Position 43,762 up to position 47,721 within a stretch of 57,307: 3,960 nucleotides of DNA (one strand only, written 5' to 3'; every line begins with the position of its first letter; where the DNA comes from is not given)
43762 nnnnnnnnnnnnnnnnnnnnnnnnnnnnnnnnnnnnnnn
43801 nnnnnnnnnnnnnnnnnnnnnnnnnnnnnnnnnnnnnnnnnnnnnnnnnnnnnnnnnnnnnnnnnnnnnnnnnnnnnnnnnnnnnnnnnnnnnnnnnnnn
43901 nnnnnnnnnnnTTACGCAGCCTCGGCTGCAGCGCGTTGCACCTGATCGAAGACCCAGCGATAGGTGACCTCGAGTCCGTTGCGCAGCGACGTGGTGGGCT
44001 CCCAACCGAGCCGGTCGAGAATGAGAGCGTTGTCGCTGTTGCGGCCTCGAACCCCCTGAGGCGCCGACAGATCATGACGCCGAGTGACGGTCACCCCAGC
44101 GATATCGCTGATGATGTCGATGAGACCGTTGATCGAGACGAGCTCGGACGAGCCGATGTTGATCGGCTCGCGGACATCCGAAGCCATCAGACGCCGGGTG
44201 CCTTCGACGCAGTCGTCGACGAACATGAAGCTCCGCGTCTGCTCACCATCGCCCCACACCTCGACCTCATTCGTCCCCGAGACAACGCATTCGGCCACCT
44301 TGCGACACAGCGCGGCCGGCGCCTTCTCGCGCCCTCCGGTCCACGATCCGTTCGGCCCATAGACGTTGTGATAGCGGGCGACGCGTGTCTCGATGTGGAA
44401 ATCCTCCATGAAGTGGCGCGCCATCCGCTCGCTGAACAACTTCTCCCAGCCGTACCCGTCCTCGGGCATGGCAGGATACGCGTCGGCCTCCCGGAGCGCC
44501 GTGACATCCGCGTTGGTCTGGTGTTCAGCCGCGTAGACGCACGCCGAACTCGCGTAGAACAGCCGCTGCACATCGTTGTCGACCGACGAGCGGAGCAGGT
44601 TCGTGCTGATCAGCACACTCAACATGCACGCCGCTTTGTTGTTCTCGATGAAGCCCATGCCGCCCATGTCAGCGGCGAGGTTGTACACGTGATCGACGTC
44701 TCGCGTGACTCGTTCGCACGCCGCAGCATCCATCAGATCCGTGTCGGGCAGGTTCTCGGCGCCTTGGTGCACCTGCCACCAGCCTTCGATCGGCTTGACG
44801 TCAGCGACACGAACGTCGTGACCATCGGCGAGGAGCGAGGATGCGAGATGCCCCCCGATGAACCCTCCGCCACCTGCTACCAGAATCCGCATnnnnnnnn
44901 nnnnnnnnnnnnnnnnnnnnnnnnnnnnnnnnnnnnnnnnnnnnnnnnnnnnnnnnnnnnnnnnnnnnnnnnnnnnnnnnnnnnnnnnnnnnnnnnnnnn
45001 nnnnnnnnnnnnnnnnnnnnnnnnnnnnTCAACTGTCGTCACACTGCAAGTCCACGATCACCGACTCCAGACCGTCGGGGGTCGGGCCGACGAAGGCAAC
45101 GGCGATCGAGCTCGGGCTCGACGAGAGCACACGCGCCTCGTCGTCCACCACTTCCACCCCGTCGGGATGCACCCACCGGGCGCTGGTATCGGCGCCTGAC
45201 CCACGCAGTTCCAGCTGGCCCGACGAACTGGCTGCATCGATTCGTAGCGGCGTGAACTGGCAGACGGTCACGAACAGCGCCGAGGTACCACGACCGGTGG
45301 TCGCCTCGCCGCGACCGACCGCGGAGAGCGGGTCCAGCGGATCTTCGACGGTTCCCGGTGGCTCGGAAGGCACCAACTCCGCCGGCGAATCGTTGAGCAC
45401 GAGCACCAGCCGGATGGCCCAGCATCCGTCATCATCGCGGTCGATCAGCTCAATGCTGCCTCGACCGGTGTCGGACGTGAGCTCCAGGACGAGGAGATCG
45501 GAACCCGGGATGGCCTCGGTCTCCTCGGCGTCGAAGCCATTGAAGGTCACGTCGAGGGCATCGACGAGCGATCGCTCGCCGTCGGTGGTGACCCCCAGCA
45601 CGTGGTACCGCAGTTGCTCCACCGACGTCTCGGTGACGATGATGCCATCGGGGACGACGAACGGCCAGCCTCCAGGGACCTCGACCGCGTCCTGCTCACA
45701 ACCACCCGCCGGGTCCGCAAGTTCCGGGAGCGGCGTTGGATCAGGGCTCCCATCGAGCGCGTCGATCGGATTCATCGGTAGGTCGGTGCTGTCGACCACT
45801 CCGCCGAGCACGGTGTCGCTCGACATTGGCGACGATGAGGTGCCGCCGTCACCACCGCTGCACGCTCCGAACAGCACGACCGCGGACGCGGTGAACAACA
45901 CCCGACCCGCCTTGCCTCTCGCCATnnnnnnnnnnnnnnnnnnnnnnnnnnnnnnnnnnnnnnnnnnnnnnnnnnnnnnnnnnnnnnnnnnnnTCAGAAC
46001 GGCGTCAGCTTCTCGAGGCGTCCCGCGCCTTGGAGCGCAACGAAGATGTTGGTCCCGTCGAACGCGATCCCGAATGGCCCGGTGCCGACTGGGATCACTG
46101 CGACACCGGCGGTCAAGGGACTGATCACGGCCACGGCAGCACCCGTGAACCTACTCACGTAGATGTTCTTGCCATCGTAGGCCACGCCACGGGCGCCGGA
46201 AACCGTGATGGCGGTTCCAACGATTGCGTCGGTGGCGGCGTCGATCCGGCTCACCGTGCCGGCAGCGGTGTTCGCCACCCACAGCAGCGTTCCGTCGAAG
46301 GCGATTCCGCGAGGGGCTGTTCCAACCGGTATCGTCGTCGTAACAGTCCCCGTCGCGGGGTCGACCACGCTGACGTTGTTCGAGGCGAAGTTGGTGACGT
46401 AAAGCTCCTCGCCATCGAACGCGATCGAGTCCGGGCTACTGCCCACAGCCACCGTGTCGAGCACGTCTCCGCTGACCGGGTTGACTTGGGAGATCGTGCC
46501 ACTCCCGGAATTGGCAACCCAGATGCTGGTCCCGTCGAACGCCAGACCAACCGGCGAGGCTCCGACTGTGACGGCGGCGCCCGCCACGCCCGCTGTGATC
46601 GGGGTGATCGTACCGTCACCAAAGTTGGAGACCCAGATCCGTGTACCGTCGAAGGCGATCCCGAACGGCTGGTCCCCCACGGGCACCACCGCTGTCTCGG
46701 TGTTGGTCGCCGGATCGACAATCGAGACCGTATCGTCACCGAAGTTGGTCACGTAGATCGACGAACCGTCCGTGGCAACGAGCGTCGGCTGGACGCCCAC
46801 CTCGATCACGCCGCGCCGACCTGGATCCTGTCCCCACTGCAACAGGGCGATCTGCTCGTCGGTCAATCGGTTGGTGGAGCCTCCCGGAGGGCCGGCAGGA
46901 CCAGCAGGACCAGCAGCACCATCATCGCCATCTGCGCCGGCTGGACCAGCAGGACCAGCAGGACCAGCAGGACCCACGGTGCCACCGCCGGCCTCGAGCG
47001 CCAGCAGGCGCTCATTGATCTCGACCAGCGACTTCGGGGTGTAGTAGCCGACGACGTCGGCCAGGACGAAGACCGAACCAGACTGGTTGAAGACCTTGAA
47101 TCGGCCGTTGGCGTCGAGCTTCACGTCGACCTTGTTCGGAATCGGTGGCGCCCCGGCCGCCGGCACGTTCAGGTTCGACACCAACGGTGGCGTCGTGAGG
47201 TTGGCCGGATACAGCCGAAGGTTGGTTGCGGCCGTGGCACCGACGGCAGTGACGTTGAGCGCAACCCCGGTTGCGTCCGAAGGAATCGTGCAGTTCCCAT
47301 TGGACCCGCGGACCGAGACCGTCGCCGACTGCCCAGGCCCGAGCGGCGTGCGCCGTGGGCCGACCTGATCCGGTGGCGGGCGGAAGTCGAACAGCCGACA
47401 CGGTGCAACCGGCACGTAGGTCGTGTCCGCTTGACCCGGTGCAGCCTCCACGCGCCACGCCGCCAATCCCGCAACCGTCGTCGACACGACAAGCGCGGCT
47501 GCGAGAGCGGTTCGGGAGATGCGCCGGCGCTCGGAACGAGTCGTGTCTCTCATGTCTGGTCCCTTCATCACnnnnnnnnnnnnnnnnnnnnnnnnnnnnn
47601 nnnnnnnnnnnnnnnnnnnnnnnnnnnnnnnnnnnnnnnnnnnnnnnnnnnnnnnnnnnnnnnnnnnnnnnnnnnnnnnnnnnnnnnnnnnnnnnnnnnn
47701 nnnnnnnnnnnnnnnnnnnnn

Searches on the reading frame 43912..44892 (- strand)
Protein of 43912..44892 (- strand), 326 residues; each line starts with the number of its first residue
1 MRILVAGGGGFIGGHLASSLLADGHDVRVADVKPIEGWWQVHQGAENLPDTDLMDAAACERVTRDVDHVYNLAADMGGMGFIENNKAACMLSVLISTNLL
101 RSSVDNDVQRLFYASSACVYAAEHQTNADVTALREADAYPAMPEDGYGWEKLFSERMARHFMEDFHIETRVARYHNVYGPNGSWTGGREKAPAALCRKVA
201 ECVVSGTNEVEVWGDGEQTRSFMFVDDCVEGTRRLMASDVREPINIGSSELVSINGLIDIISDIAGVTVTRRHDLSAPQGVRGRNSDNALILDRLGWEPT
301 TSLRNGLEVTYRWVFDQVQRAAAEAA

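Call 23: search_protein_families(library=pfam, proteins=[window:43912-44892:-])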
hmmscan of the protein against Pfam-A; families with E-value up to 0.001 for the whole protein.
window:43912-44892:- (326 aa): 6 families
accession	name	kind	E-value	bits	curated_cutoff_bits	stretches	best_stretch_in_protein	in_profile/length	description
PF01370.27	Epimerase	-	9.1e-42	143.5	20.9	1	3-247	1-240/240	NAD dependent epimerase/dehydratase family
PF16363.11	GDP_Man_Dehyd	-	7.7e-26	91.8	27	1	4-308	1-330/332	GDP-mannose 4,6 dehydratase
PF01073.25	3Beta_HSD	-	8.5e-13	48.4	22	1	4-180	1-184/280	3-beta hydroxysteroid dehydrogenase/isomerase family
PF07993.18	NAD_binding_4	-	3.8e-07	30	20.1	1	54-196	77-227/258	Male sterility protein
PF04321.23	RmlD_sub_bind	-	3.3e-05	23.5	27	1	1-181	1-155/287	RmlD substrate binding domain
PF13460.12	NAD_binding_10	-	4.5e-05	23.8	27.2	1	7-124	1-106/184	NAD(P)H-binding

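Call 40: search_protein_families(library=ncbifam, proteins=[window:43912-44892:-], max_evalue=0.00001)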
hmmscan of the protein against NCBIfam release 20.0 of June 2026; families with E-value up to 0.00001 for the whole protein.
window:43912-44892:- (326 aa): 17 families
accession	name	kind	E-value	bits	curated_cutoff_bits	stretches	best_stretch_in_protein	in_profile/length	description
NF047922.1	GDPFucSynFcl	equivalog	6.4e-36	124.4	500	1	50-319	36-306/308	GDP-L-fucose synthase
TIGR04180.1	EDH_00030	hypoth_equivalog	2.7e-25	89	475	1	3-275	1-266/297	NAD-dependent 4,6-dehydratase LegB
TIGR01179.1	galE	equivalog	5.5e-25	87.9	262.3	1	2-316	1-327/332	UDP-glucose 4-epimerase GalE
TIGR02197.1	heptose_epim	equivalog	1.6e-20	73.6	274.6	1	3-266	1-261/316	ADP-glyceromanno-heptose 6-epimerase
TIGR01181.1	dTDP_gluc_dehyt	equivalog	6.9e-20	71.4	365.1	1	2-317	1-314/321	dTDP-glucose 4,6-dehydratase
TIGR01777.1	yfcH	hypoth_equivalog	2.1e-12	47.3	207.35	1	3-264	1-240/292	TIGR01777 family oxidoreductase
TIGR03466.1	HpnA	hypoth_equivalog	8.2e-12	44.6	367.65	1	1-134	1-132/327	hopanoid-associated sugar epimerase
NF042422.1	oxyalk_red_OleD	equivalog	6.7e-11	42.1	580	1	1-156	1-148/329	2-alkyl-3-oxoalkanoate reductase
NF043036.1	ErythonDh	equivalog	9.3e-10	38.2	325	1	1-174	1-176/321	D-erythronate dehydrogenase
NF007490.0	PRK10084.1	subfamily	2.2e-08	33.5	649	1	1-317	1-337/361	dTDP-glucose 4,6-dehydratase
NF007582.0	PRK10217.1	equivalog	2.7e-08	33.3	698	1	2-314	3-331/355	dTDP-glucose 4,6-dehydratase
NF008360.0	PRK11150.1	equivalog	3e-08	33.2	452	1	3-259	2-248/310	ADP-glyceromanno-heptose 6-epimerase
NF007956.0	PRK10675.1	subfamily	3e-08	33.2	394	1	1-314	1-329/338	UDP-glucose 4-epimerase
NF042423.1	oxyalk_red_Shew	equivalog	9.1e-08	31.5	580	1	2-182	10-179/331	2-alkyl-3-oxoalkanoate reductase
NF058621.1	DiazavRedAvaA7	equivalog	1.4e-06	28.2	400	1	1-246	1-229/304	3-diazoavenalumate denitrifying reductase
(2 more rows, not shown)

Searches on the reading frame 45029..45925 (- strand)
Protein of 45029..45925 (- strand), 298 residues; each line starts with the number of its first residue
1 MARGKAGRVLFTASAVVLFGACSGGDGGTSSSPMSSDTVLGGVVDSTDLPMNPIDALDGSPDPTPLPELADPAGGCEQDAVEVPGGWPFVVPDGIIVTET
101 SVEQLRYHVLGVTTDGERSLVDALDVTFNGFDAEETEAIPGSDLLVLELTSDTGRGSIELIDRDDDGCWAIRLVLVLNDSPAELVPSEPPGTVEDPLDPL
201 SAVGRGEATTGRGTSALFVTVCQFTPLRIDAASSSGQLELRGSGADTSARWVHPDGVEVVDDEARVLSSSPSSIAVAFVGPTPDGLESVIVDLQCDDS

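Call 23: search_protein_families(library=pfam, proteins=[window:45029-45925:-])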
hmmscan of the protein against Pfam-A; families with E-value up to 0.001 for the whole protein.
window:45029-45925:- (298 aa): 0 families

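Call 29: search_protein_families(library=ncbifam, proteins=[window:45029-45925:-], max_evalue=0.1)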
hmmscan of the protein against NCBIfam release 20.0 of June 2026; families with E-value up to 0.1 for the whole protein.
window:45029-45925:- (298 aa): 1 family
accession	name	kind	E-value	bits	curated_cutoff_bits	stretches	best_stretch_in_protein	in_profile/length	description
NF037973.1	metallo_SslE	exception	0.0036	14.7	3000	1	14-183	17-184/1519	lipoprotein metalloprotease SslE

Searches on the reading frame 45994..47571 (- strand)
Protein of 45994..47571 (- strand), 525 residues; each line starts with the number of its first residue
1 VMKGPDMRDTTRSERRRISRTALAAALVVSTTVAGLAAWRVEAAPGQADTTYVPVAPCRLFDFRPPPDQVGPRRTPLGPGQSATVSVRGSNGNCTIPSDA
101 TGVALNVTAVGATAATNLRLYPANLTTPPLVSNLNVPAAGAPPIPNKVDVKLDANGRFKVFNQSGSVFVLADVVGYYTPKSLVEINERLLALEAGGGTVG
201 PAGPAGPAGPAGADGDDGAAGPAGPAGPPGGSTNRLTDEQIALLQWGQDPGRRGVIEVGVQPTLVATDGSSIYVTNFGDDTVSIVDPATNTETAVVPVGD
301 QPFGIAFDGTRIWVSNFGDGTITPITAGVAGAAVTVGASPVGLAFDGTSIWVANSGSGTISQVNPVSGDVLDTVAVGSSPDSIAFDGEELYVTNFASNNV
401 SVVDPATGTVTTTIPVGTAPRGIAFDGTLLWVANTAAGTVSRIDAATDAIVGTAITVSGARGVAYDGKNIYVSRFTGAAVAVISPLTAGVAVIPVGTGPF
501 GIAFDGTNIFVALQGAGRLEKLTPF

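Call 52: search_protein_families(library=pfam, proteins=[window:45994-47571:-], max_evalue=0.001)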
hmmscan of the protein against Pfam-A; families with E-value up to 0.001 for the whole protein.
window:45994-47571:- (525 aa): 1 family
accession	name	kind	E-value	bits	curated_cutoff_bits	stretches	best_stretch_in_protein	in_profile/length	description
PF21783.3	YNCE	-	2e-11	44.2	27.1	1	268-330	38-102/339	YNCE-like beta-propeller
